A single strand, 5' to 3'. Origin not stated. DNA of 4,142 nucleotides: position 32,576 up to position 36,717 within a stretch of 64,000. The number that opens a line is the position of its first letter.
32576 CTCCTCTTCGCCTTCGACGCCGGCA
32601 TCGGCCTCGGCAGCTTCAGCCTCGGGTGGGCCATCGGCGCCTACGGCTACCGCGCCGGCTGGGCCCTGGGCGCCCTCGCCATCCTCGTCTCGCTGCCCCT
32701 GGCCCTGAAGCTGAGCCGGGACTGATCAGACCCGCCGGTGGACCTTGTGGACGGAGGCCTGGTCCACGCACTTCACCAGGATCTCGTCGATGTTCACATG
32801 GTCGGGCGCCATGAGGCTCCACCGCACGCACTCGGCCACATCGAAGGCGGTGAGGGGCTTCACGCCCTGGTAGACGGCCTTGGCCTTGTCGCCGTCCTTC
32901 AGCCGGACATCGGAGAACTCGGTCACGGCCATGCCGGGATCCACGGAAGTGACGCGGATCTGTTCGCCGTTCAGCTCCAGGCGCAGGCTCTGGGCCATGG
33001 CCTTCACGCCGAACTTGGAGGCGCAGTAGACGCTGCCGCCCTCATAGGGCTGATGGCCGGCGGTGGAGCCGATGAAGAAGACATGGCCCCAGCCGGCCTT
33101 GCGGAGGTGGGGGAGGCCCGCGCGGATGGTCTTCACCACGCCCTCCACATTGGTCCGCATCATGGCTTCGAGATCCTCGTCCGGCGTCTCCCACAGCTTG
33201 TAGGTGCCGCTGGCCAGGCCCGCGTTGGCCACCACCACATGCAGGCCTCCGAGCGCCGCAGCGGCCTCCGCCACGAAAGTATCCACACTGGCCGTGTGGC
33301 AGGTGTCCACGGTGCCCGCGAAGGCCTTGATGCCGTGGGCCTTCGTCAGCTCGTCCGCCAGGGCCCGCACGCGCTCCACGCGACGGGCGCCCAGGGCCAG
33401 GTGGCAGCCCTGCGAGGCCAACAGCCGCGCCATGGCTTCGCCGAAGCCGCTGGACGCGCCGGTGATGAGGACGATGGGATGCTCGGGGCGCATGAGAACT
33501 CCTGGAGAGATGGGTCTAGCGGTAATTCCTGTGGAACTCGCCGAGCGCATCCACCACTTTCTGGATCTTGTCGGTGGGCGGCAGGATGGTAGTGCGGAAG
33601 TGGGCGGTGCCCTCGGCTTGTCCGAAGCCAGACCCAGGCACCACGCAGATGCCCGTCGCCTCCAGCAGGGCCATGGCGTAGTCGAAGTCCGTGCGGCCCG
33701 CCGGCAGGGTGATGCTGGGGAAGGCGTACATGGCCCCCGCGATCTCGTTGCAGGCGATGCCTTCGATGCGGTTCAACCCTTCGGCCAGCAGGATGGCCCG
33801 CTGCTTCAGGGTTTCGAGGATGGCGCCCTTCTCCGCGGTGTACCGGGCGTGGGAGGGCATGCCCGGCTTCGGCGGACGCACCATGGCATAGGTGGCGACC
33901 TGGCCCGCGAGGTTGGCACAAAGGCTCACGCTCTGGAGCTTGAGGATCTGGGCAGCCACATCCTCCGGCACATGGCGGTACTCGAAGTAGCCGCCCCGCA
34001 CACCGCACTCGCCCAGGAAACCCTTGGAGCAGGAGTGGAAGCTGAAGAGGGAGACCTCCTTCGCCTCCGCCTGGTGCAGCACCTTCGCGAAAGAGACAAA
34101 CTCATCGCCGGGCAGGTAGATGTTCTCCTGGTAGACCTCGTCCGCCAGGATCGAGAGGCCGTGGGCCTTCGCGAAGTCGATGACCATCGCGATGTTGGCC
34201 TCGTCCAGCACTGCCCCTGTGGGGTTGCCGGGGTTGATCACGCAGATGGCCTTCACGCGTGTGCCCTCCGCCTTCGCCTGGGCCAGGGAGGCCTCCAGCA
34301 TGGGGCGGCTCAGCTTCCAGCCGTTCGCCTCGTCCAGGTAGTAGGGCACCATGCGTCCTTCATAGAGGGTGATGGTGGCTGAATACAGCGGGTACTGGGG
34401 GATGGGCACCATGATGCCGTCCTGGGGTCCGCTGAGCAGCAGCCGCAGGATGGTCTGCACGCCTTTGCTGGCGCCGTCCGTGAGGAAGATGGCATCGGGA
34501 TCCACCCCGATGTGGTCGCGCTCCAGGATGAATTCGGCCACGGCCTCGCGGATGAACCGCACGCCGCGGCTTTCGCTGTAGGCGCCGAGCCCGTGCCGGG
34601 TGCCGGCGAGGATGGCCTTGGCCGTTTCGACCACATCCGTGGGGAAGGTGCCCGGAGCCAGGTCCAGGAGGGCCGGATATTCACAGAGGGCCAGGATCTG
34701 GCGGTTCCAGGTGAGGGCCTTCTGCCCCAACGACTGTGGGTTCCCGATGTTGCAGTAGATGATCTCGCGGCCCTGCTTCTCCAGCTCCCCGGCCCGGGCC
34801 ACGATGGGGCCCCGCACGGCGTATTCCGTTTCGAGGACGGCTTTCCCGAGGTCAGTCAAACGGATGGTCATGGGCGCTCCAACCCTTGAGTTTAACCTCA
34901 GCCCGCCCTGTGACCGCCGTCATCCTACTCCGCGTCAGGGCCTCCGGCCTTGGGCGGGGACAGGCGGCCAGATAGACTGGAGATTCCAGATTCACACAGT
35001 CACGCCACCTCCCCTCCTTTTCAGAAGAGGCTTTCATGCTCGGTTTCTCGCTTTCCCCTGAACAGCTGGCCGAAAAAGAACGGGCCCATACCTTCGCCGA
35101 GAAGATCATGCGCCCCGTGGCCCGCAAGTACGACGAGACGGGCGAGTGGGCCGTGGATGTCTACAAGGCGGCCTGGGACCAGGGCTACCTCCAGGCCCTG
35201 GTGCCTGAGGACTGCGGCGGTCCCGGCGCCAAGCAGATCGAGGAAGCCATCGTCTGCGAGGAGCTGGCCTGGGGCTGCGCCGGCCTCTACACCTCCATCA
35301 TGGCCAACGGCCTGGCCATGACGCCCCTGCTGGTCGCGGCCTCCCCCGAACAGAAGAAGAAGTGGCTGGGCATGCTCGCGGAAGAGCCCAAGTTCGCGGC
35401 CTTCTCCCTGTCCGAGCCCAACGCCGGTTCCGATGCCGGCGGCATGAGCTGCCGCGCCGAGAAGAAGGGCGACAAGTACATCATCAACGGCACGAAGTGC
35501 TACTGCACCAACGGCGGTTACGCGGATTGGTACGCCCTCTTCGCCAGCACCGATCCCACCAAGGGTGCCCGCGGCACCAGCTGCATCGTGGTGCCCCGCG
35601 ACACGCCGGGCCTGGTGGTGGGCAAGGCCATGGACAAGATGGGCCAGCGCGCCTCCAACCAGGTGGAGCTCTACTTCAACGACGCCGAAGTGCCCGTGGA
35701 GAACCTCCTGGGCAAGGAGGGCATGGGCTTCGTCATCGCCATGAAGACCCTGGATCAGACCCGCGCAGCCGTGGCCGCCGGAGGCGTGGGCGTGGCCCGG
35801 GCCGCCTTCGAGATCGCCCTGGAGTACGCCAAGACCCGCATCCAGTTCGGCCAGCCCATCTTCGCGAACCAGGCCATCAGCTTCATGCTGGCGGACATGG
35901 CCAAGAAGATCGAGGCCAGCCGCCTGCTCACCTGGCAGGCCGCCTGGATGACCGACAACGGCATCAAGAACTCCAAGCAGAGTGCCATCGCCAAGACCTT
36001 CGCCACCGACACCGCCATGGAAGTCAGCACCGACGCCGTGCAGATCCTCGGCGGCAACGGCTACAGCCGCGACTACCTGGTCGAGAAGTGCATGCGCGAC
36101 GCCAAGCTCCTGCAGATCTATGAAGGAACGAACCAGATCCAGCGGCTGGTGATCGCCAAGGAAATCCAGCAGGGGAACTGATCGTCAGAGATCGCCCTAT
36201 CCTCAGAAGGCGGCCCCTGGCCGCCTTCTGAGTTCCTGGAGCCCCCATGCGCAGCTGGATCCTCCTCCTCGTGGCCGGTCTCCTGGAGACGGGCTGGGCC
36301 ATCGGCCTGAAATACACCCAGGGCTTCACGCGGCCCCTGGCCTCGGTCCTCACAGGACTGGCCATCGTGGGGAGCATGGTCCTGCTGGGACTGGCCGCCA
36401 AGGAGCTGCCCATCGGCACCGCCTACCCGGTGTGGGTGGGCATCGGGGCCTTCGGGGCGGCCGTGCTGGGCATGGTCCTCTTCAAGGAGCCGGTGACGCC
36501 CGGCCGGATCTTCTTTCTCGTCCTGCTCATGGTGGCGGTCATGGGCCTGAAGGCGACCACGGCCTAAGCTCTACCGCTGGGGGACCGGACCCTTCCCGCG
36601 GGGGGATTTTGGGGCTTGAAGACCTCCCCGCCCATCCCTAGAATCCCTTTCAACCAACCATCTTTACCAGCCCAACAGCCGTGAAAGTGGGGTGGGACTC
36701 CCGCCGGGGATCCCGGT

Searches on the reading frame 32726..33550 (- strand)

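Call 17: search_protein_families(library=pfam, proteins=[window:32726-33550:-], max_evalue=0.001)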
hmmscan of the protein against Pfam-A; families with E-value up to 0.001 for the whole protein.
window:32726-33550:- (274 aa): 4 families
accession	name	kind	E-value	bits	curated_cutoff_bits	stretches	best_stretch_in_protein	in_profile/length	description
PF00106.31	adh_short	-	3.8e-49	167.3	26.6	1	26-213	2-187/195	short chain dehydrogenase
PF13561.12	adh_short_C2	-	2.4e-31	109.6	27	1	31-233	1-200/236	Enoyl-(Acyl carrier protein) reductase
PF08659.16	KR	-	1.1e-08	35.6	22.6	1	27-190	3-164/180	KR domain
PF23441.1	SDR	-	9.3e-06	25.7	27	1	26-231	9-217/258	SDR-like rossmann domain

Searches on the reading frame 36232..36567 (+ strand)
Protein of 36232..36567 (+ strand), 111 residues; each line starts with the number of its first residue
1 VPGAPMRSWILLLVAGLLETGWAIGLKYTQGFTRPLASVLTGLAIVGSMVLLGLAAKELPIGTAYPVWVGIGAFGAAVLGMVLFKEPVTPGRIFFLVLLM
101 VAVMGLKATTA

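Call 17: search_protein_families(library=pfam, proteins=[window:36232-36567:+], max_evalue=0.001)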
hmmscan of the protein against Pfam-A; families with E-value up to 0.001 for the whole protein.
window:36232-36567:+ (111 aa): 1 family
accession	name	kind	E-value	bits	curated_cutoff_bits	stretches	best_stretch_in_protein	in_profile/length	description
PF00893.25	Multi_Drug_Res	-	5.3e-23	81.8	23.7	1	8-99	2-93/93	Small Multidrug Resistance protein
